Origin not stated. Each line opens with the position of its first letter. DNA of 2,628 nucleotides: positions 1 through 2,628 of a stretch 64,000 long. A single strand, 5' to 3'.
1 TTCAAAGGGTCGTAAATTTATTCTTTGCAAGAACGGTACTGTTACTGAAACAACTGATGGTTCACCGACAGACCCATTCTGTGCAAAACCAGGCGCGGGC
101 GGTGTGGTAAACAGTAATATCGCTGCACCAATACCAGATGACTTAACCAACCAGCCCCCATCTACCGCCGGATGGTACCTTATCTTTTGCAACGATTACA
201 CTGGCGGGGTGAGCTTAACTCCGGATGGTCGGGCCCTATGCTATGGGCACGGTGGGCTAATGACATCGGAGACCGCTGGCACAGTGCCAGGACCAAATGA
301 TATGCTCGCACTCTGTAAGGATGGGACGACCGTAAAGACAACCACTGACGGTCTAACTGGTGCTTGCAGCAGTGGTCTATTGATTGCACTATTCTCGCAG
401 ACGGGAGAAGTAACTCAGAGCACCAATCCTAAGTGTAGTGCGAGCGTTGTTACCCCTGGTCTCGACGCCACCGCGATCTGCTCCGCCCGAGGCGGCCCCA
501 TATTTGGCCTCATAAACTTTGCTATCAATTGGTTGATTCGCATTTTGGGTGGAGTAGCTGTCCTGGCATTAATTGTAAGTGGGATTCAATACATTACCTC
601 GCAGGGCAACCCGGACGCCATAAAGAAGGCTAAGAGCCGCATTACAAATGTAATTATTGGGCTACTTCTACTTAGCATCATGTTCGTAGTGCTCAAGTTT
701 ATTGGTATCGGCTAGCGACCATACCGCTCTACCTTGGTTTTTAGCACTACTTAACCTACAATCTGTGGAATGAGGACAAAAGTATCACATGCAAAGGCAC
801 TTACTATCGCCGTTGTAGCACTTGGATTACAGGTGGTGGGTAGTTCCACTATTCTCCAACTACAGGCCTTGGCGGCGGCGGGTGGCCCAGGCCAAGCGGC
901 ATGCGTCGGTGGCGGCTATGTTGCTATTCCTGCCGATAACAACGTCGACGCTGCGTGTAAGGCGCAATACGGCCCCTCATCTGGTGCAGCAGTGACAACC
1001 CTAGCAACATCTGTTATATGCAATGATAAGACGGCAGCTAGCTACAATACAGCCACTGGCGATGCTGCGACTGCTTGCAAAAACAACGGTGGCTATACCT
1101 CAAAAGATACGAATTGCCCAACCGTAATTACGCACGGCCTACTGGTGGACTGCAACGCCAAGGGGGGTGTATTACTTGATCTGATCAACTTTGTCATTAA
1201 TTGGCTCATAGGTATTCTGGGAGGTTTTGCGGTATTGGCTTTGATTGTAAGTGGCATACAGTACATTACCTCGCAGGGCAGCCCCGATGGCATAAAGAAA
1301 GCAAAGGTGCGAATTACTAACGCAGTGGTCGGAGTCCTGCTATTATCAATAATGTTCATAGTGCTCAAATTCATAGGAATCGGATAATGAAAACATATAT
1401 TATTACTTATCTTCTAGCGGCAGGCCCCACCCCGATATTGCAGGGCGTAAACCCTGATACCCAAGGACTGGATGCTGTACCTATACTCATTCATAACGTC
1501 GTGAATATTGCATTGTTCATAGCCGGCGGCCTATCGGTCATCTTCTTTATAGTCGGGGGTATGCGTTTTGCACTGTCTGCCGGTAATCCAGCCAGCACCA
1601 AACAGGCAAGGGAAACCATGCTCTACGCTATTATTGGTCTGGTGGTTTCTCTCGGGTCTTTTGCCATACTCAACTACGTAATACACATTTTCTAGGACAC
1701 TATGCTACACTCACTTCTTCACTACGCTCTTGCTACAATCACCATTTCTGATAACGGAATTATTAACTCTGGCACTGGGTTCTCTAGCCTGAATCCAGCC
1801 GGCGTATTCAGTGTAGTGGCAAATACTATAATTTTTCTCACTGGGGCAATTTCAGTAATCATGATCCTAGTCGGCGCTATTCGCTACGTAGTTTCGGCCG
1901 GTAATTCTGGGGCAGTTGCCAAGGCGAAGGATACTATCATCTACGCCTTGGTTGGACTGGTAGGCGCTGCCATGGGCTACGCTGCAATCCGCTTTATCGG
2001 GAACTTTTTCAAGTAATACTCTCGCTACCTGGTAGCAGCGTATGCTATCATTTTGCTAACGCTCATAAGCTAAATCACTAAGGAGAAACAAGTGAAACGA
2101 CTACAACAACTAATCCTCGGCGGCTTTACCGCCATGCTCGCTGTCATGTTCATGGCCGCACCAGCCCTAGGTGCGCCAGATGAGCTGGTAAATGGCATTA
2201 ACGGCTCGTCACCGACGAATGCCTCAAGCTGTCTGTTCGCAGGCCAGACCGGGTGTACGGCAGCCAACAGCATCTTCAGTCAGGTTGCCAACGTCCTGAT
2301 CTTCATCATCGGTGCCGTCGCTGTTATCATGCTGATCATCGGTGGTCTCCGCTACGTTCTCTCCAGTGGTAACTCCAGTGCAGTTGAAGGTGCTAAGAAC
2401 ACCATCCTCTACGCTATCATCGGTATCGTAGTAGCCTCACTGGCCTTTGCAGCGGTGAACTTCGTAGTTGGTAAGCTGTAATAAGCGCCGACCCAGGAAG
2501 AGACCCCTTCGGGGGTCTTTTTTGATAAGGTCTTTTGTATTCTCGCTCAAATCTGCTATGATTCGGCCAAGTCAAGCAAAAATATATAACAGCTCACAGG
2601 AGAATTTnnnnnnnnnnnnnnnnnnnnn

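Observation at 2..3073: Six tandem VirB2/TrbC-like pilin paralogs, with a 244-bp near-identical duplication covering the last two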

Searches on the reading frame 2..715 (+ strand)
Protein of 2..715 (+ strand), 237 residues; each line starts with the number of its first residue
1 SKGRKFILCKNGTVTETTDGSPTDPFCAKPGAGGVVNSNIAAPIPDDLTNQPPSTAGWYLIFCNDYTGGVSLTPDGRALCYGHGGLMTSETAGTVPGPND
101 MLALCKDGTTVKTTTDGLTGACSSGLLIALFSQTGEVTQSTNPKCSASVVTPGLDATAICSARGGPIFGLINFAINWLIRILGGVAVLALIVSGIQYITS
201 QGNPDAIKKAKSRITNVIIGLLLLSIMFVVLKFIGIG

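Call 3: search_protein_families(library=pfam, proteins=[window:2-715:+], max_evalue=1)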
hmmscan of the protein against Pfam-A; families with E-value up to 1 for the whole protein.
window:2-715:+ (237 aa): 3 families
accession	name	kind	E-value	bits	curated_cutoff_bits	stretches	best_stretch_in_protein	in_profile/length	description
PF18895.5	T4SS_pilin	-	6.6e-09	36.2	26.6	1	166-224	4-61/71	Type IV secretion system pilin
PF04956.18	TrbC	-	0.04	14.6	27.9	1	156-223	26-87/98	TrbC/VIRB2 pilin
PF12725.13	DUF3810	-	0.73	9.6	28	1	165-232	14-79/311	Protein of unknown function (DUF3810)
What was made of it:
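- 2..715 (+): Pilin gene 1 (w1): the 3' 237 codons of a 312-aa protein (P0124). It has a signal peptide, a Cys-rich ectodomain of about 210 aa (10 Cys) and a C-terminal T4SS_pilin hairpin. PF18895 36.2 bits (call 3).
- On Pfam PF04956 TrbC/VirB2 pilin: Only gene 1 gives any hit (14.6 bits, E 0.04; call 3).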

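Call 10: find_related_loci(query=window:2-715:+, collection=genome_contigs, flank=10000)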
Query window:2-715:+ (237 aa) in genome_contigs; peptide patterns used: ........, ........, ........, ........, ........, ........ (x = any residue, [..] = any of these).
87 stretches matched a pattern; 1 encode a relative of the query (tblastn E <= 1e-3); 1 distinct loci.
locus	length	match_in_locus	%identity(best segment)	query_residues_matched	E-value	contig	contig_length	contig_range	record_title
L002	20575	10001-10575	31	170-237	4e-7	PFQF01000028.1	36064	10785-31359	MAG: Candidatus Berkelbacteria bacterium CG_4_10_14_0_2_um_filter_35_9_33_12 CG_4_10_14_0.2_scaffold_425_c, whole genome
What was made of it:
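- Tried and rejected: (2) A genome_contigs scan with gene 1 returned only a distant Berkelbacteria locus (call 10).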

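Call 18: search_protein_families(library=ncbifam, proteins=[window:2-715:+], max_evalue=0.1)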
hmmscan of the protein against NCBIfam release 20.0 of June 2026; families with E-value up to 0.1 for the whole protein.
window:2-715:+ (237 aa): 1 family
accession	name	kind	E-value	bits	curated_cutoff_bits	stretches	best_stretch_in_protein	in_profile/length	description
NF045849.1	ICE_MMCAP2_0565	equivalog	5.8e-06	25.9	40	1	167-234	9-76/80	Mbov_0395 family pilin-like conjugal transfer protein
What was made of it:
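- Closest known: Mbov_0395 family pilin-like conjugal transfer protein of Mycoplasma ICEs. Same: There are weak matches across the whole 80-position model (E 1.5e-6 to 0.06, call 18).
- There are weak hits to the Mycoplasma ICE pilin-like family NF045849 (call 18).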

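Call 50: find_homologous_proteins(query=window:2-715:+)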
Query window:2-715:+ (237 aa): 12 proteins with E <= 0.001 among 3199 candidates.
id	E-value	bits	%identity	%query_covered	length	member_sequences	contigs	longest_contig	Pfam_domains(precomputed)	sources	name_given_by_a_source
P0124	2.5e-151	520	100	100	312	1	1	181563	PF18895.6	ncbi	-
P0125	5.1e-38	149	44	77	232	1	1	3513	PF18895.6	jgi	jgi:Type IV secretion system pilin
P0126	1.5e-27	115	72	38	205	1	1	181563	PF18895.6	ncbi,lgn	-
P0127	5.0e-22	97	53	36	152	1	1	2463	PF18895.6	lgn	-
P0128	1.5e-21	95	57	36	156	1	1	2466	PF18895.6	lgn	-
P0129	9.1e-19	86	36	70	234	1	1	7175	PF18895.6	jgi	jgi:hypothetical protein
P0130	1.7e-18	86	57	36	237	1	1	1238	PF18895.6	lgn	-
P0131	6.7e-12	64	28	52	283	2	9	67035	PF18895.6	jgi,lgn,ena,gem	jgi:hypothetical protein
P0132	1.3e-5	43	42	21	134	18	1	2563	PF18895.6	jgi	jgi:hypothetical protein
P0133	1.6e-5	43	44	21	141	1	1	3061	PF18895.6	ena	-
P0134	2.0e-5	43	45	28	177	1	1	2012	PF18895.6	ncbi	-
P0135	1.4e-4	40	43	35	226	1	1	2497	PF18895.6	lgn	-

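Call 52: find_encoding_contigs(protein=P0124, flank=10000, max_places=4)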
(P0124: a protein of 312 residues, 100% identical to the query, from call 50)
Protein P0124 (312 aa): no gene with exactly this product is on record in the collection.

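Call 80: predict_structure(alignment_id=A5)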
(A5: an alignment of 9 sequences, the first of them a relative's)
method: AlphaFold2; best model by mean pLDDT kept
length: 312 residues; sequences in the alignment: 9
mean_pLDDT: 52.7   pTM: 0.35
mean pLDDT of the five models: 52.7, 51.1, 50.9, 50.4, 50.1
residues with pLDDT >= 90: 0; 70-90: 25; 50-70: 162; < 50: 125
segments of 3 or more residues with pLDDT < 50: 17-32, 63-131, 210-241, 310-312
pLDDT, mean of each block of 10 residues (from residue 1): 57 48 35 56 56 70 49 36 41 40 30 27 39 59 58 58 60 67 70 70 58 40 36 39 56 65 64 57 63 71 64 40
secondary structure, 60 per line:
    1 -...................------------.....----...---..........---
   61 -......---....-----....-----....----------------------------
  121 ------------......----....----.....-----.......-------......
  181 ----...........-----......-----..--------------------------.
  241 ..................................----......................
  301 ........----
elements in order: H2-20 E33-37 E42-44 H48-57 E62-67 H71-74 E80-83 E89-92 E133-138 E143-146 H151-155 E161-167 E175-180 E185-189 H190-195 E201-206 H240-274 H279-308
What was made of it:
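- Tried and rejected: (4) The structure prediction of the w1 ectodomain reached only pLDDT 52.7 and is unusable (call 80).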

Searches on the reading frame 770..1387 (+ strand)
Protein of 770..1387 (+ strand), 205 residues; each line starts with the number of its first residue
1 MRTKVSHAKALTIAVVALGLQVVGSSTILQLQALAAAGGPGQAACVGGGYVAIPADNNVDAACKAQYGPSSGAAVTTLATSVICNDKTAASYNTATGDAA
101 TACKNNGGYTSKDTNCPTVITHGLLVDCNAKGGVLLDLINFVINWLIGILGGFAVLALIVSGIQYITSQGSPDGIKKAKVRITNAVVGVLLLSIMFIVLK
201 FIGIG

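Call 3: search_protein_families(library=pfam, proteins=[window:770-1384:+], max_evalue=1)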
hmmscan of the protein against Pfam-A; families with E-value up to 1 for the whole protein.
window:770-1384:+ (205 aa): 1 family
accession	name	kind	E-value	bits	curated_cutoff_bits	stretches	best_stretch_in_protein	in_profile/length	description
PF18895.5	T4SS_pilin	-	5.5e-07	30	26.6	1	137-192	7-61/71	Type IV secretion system pilin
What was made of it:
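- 770..1387 (+): Pilin gene 2 (w2), 205 aa: signal peptide, ectodomain with 6 Cys, and hairpin. It is a paralog of w1 (72% aa identity over the C-terminal 90 aa; about 70-74% nt identity). PF18895 30.0 bits (call 3).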

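Call 8: find_encoding_contigs(protein=window:770-1387:+, flank=10000, max_places=6)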
Protein window:770-1387:+ (205 aa): 1 contig read that carries it; 1 place shown.
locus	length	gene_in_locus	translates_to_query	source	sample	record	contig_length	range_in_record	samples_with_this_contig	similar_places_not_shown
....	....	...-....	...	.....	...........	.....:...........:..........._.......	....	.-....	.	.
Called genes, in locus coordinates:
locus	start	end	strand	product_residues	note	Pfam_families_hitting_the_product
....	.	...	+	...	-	?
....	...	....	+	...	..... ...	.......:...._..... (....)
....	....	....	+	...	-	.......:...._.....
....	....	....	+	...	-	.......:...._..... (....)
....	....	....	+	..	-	?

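Call 18: search_protein_families(library=ncbifam, proteins=[window:770-1384:+], max_evalue=0.1)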
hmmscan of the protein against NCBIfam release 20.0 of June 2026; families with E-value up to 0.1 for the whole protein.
window:770-1384:+ (205 aa): 1 family
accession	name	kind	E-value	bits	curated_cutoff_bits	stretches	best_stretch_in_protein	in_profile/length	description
NF045849.1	ICE_MMCAP2_0565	equivalog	6.7e-05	22.5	40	1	135-202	9-76/80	Mbov_0395 family pilin-like conjugal transfer protein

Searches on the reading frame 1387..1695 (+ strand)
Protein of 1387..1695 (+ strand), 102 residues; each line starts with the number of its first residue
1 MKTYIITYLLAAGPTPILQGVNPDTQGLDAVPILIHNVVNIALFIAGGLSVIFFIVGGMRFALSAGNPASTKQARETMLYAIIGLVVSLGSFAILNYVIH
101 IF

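Call 3: search_protein_families(library=pfam, proteins=[window:1387-1692:+], max_evalue=1)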
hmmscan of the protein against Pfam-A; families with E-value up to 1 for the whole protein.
window:1387-1692:+ (102 aa): 2 families
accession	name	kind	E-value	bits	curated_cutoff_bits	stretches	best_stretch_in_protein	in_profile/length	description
PF18895.5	T4SS_pilin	-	6.2e-10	39.4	26.6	1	32-89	6-62/71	Type IV secretion system pilin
PF19607.4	DUF6112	-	0.0012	19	25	1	21-101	3-84/88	Family of unknown function (DUF6112)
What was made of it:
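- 1387..1695 (+): Pilin gene 3 (w3), 102 aa, minimal type without Cys. Its start overlaps the stop of w2. PF18895 39.4 bits (call 3).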

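Call 12: find_encoding_contigs(protein=window:1387-1695:+, flank=10000, max_places=6)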
Protein window:1387-1695:+ (102 aa): 1 contig read that carries it; 1 place shown.
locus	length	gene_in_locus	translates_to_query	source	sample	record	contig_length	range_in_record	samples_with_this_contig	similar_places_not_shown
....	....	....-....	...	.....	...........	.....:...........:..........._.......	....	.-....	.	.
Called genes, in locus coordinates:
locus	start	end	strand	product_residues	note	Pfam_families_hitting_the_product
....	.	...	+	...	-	?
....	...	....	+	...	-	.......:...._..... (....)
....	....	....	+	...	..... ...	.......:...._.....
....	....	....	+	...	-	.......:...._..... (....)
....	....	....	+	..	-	?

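Call 18: search_protein_families(library=ncbifam, proteins=[window:1387-1692:+], max_evalue=0.1)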
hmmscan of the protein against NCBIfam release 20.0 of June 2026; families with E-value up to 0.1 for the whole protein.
window:1387-1692:+ (102 aa): 2 families
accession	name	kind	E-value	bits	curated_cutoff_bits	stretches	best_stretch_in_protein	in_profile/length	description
NF045849.1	ICE_MMCAP2_0565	equivalog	1.5e-06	27.8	40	1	34-101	12-79/80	Mbov_0395 family pilin-like conjugal transfer protein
NF005247.0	PRK06758.1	equivalog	0.047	13.9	233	1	54-100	44-86/128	hypothetical protein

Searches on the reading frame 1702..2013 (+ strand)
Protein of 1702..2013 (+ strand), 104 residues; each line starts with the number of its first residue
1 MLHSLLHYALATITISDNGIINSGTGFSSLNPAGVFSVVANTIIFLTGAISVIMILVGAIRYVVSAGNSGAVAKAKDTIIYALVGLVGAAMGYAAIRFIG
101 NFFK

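Call 3: search_protein_families(library=pfam, proteins=[window:1702-2013:+], max_evalue=1)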
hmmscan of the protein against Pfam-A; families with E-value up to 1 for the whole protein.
window:1702-2013:+ (104 aa): 3 families
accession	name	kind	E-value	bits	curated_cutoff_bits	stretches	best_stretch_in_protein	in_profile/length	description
PF18895.5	T4SS_pilin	-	3.3e-05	24.3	26.6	1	40-90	13-62/71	Type IV secretion system pilin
PF19607.4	DUF6112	-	0.017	15.3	25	1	27-96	7-78/88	Family of unknown function (DUF6112)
PF17434.7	DUF5413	-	0.032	15.1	31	1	32-92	59-123/133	Family of unknown function (DUF5413)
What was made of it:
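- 1702..2016 (+): Pilin gene 4 (w4), 104 aa, minimal type without Cys. PF18895 24.3 bits, just below the gathering score (call 3).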

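Call 18: search_protein_families(library=ncbifam, proteins=[window:1702-2013:+], max_evalue=0.1)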
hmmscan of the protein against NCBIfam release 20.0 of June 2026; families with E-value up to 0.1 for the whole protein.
window:1702-2013:+ (104 aa): 2 families
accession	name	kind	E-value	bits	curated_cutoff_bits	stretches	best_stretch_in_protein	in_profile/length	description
NF045849.1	ICE_MMCAP2_0565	equivalog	0.063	13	40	1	40-99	14-76/80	Mbov_0395 family pilin-like conjugal transfer protein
NF052256.1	phage_P10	equivalog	0.078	12.8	90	1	74-89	22-37/42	envelope protein P10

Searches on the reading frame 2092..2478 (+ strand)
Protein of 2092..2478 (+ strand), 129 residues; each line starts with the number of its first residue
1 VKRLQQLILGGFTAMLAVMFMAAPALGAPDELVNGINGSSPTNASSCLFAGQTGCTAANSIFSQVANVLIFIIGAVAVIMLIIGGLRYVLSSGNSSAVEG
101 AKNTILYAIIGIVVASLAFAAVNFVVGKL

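Call 3: search_protein_families(library=pfam, proteins=[window:2092-2478:+], max_evalue=1)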
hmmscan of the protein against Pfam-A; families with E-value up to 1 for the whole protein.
window:2092-2478:+ (129 aa): 6 families
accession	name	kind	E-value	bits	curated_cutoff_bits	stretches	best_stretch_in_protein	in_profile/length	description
PF18895.5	T4SS_pilin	-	4.6e-09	36.7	26.6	1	61-119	8-65/71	Type IV secretion system pilin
PF19607.4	DUF6112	-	0.028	14.7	25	1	58-126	12-82/88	Family of unknown function (DUF6112)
PF11992.13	TgpA_N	-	0.16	11.4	30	1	56-125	114-179/333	TgpA N-terminal domain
PF10717.14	ODV-E18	-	0.34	11.2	28.1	1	53-104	11-61/87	Occlusion-derived virus envelope protein ODV-E18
PF04290.18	DctQ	-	0.86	9.9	28.3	1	64-126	67-127/132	Tripartite ATP-independent periplasmic transporters, DctQ component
PF20563.3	DUF6773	-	0.98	9.7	27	1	58-128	77-146/163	Family of unknown function (DUF6773)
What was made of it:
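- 2092..2481 (+): Pilin gene 5 (w5), 129 aa: Sec-type signal peptide (..APALG/AP..), N-terminal segment of about 35 aa with one Cys pair, and hairpin. PF18895 36.7 bits (call 3).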

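Call 18: search_protein_families(library=ncbifam, proteins=[window:2092-2478:+], max_evalue=0.1)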
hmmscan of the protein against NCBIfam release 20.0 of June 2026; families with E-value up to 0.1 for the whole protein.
window:2092-2478:+ (129 aa): 2 families
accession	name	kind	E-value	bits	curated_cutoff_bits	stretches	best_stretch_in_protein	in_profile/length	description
NF045849.1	ICE_MMCAP2_0565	equivalog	4.8e-05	23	40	1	59-127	7-78/80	Mbov_0395 family pilin-like conjugal transfer protein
NF005247.0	PRK06758.1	equivalog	0.045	13.9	233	1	51-125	17-84/128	hypothetical protein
